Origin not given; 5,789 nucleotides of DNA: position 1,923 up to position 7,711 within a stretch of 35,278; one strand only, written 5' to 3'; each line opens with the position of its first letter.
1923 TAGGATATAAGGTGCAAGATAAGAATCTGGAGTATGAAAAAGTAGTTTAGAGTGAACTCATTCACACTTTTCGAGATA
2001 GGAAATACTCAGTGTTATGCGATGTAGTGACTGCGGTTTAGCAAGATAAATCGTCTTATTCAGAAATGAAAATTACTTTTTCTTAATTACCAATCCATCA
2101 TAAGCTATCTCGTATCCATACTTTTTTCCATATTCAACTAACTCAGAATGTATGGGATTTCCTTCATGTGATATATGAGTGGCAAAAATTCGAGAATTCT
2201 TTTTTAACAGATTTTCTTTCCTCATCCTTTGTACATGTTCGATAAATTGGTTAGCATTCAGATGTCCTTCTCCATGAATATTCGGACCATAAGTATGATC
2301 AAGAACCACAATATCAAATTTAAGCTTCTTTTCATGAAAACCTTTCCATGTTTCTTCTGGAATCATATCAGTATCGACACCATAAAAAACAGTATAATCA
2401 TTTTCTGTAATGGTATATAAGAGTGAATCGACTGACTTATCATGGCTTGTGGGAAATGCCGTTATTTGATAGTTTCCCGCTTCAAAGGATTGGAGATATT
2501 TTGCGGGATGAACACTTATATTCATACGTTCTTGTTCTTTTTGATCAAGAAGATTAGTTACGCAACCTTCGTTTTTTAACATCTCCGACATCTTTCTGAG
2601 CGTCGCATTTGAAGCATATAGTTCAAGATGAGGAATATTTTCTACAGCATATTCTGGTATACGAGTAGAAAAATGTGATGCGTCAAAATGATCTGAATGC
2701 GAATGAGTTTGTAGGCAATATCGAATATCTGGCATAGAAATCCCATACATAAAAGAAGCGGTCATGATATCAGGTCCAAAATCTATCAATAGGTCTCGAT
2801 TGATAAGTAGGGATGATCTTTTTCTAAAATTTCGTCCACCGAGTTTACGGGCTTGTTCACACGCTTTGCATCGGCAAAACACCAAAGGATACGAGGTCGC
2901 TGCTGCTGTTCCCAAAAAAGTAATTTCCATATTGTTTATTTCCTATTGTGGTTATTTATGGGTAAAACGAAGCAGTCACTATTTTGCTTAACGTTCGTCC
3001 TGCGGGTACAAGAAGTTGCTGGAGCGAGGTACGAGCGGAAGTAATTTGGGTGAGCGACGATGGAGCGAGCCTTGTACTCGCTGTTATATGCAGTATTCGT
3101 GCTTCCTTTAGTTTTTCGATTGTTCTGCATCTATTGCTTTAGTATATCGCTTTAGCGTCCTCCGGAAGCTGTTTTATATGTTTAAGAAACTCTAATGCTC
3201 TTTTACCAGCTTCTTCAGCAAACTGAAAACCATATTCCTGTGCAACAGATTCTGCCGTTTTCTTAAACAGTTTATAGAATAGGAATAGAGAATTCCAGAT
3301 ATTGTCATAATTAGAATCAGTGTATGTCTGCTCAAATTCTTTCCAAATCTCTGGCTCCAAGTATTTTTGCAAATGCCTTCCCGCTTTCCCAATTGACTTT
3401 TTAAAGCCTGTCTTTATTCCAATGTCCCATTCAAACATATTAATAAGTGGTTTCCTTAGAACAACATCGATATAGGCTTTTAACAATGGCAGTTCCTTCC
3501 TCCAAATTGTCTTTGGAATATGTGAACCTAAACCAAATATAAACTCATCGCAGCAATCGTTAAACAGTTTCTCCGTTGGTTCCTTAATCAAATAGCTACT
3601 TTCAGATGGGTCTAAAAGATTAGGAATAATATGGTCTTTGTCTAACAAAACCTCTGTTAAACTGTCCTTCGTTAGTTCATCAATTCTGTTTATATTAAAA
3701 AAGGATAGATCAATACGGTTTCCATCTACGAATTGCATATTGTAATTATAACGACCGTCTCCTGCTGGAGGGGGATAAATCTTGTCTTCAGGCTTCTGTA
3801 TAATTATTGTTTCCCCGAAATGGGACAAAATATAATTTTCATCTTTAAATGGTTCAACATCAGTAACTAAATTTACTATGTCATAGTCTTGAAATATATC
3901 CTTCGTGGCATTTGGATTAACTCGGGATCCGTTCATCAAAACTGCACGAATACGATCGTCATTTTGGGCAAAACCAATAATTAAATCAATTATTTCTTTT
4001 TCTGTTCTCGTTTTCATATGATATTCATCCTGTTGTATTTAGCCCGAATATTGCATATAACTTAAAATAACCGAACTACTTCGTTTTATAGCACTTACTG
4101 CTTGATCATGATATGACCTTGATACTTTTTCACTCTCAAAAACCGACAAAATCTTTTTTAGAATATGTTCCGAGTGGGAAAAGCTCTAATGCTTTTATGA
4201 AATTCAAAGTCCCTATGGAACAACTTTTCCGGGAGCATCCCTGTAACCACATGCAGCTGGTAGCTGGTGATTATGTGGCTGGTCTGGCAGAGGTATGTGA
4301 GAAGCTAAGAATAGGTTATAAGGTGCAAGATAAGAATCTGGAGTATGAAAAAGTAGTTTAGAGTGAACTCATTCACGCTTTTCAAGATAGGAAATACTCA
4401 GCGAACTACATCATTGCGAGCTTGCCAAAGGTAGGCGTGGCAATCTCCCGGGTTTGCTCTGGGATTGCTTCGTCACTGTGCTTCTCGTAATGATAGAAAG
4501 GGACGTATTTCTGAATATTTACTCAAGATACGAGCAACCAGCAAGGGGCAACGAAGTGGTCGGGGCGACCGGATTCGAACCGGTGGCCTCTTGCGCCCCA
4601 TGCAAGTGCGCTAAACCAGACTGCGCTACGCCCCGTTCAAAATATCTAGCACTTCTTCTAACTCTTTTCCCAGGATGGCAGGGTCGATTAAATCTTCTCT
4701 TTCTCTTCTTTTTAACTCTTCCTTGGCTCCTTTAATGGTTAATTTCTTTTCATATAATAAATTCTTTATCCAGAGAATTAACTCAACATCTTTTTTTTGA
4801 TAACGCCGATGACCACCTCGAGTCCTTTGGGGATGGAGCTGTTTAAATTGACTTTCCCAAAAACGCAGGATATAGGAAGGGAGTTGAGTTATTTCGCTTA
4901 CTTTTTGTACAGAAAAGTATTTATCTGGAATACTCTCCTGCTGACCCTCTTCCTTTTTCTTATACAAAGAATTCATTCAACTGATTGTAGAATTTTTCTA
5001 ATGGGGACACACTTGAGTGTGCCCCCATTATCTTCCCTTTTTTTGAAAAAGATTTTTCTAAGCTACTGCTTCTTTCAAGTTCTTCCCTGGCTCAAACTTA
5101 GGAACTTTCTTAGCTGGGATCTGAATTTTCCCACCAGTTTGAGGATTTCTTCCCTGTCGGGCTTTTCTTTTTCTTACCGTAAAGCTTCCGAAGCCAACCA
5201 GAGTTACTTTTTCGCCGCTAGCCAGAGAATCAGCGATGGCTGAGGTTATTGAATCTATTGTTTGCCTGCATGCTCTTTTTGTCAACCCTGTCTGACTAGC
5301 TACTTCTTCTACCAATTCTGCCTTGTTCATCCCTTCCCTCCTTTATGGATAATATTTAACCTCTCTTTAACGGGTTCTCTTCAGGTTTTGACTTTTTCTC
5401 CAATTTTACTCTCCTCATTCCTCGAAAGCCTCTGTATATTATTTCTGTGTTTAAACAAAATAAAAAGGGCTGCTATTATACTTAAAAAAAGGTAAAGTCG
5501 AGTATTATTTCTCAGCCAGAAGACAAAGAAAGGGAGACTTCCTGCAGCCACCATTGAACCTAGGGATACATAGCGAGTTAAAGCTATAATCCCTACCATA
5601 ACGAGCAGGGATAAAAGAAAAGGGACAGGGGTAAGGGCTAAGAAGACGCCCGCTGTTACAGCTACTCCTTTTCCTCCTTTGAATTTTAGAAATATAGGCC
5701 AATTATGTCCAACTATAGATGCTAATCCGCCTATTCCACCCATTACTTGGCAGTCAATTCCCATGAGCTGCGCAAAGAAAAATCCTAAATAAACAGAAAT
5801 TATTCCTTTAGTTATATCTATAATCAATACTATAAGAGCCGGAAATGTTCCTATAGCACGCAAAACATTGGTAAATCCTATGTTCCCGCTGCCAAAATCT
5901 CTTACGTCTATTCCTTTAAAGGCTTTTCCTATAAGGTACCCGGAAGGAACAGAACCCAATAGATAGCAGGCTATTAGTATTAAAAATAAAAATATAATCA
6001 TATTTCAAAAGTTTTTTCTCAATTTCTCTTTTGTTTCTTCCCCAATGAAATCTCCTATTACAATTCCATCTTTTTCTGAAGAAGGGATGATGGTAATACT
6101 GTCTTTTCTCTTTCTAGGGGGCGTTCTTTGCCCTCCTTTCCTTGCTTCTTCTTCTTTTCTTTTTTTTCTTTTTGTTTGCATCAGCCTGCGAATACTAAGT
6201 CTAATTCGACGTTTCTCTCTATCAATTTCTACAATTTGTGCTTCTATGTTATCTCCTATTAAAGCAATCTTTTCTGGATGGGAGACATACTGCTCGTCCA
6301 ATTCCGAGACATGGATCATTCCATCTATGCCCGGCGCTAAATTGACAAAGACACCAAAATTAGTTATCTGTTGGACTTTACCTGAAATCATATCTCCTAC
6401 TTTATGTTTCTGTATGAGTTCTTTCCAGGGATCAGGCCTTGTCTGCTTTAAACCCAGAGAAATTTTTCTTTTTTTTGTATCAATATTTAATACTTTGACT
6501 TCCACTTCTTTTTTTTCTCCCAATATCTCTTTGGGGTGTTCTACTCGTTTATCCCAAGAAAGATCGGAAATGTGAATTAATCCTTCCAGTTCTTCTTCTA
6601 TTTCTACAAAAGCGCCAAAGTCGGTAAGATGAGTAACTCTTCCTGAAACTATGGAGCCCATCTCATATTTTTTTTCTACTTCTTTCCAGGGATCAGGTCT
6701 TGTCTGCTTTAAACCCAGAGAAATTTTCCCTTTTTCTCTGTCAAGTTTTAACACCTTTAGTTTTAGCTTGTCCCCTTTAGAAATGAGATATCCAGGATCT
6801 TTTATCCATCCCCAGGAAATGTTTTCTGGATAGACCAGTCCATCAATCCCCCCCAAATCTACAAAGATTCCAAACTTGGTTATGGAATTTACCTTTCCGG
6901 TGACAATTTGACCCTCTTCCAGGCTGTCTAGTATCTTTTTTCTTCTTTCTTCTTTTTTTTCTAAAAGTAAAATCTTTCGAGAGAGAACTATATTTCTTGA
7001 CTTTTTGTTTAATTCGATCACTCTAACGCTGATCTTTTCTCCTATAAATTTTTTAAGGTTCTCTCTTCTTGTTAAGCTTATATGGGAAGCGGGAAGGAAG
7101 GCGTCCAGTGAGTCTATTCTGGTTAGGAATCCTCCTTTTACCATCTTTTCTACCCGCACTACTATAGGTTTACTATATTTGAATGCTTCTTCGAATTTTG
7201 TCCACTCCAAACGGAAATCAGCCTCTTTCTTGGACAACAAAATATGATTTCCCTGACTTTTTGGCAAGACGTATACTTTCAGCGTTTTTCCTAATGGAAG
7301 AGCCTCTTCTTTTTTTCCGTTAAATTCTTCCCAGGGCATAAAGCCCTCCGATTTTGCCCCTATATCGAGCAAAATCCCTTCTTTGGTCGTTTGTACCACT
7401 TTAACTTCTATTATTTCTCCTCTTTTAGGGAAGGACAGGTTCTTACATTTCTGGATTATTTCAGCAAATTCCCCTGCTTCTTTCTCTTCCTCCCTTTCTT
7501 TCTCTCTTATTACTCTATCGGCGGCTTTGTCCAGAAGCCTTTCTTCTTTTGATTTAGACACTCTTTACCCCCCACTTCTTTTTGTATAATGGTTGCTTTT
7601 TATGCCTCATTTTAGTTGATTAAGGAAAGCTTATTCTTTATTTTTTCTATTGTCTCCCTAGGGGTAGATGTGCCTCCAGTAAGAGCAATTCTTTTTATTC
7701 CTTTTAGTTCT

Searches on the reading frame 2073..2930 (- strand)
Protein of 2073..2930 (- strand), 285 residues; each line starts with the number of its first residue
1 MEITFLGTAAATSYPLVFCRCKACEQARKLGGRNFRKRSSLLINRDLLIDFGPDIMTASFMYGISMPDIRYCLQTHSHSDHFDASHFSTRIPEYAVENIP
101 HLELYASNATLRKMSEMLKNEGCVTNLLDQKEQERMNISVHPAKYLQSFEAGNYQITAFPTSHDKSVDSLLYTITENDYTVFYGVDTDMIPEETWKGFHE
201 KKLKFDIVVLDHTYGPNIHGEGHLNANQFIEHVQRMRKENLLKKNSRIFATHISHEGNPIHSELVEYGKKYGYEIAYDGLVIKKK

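Call 12: search_protein_families(library=pfam, proteins=[window:2073-2930:-])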
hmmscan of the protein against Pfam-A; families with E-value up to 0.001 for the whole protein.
window:2073-2930:- (285 aa): 1 family
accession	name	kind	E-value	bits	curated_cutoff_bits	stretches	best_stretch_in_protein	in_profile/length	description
PF12706.13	Lactamase_B_2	-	2.8e-15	56.9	27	1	46-241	2-195/200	Beta-lactamase superfamily domain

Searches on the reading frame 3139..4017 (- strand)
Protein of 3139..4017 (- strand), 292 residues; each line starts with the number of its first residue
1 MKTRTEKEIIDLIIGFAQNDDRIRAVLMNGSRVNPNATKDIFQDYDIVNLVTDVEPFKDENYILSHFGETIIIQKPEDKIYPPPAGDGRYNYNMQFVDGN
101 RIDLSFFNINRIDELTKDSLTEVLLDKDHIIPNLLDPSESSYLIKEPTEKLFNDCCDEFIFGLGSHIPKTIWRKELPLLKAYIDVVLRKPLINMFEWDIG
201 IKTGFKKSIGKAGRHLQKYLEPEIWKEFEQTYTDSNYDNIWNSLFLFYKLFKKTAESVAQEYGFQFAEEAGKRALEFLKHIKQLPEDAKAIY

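Call 12: search_protein_families(library=pfam, proteins=[window:3139-4017:-])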
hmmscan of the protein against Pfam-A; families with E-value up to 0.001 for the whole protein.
window:3139-4017:- (292 aa): 1 family
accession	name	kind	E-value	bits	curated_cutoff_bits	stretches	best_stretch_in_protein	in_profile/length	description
PF04439.18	Adenyl_transf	-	4.9e-102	341.3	22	1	4-281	2-279/279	Streptomycin adenylyltransferase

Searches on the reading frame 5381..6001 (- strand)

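Call 12: search_protein_families(library=pfam, proteins=[window:5381-6001:-])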
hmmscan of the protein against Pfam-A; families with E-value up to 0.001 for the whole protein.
window:5381-6001:- (206 aa): 1 family
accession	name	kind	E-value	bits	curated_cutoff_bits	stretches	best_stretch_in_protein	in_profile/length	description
PF02660.20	G3P_acyltransf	-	1.4e-54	185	24.1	1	12-192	2-164/164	Glycerol-3-phosphate acyltransferase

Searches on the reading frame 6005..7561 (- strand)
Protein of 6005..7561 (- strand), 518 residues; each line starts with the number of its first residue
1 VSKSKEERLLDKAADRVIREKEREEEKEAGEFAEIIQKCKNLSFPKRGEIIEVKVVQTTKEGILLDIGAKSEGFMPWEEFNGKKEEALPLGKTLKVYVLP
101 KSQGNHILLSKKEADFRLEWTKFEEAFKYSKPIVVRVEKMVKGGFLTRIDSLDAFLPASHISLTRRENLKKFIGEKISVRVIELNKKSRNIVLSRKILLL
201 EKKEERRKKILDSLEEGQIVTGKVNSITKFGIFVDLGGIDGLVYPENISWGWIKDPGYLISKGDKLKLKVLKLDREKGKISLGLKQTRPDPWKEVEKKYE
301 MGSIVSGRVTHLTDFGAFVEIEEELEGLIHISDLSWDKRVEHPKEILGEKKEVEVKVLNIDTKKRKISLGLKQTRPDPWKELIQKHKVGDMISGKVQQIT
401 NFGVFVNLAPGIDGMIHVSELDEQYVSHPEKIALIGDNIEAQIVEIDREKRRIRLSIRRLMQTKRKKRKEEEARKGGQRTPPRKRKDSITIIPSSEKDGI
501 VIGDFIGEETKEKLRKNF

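Call 12: search_protein_families(library=pfam, proteins=[window:6005-7561:-])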
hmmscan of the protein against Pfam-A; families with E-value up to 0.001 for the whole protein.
window:6005-7561:- (518 aa): 4 families
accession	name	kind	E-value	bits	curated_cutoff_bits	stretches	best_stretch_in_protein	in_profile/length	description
PF00575.29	S1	-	1.9e-75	249.6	22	5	385-458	1-74/74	S1 RNA binding domain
PF23459.1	S1_RRP5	-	3.6e-21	75.9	27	2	300-369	2-70/72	RRP5 S1 domain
PF21710.3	Spt6_S1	-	6.2e-14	52.5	27.5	1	388-459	16-88/91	Spt6, S1/OB domain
PF13509.12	S1_2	-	1.8e-10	41.2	21.8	0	302-334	2-34/61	S1 domain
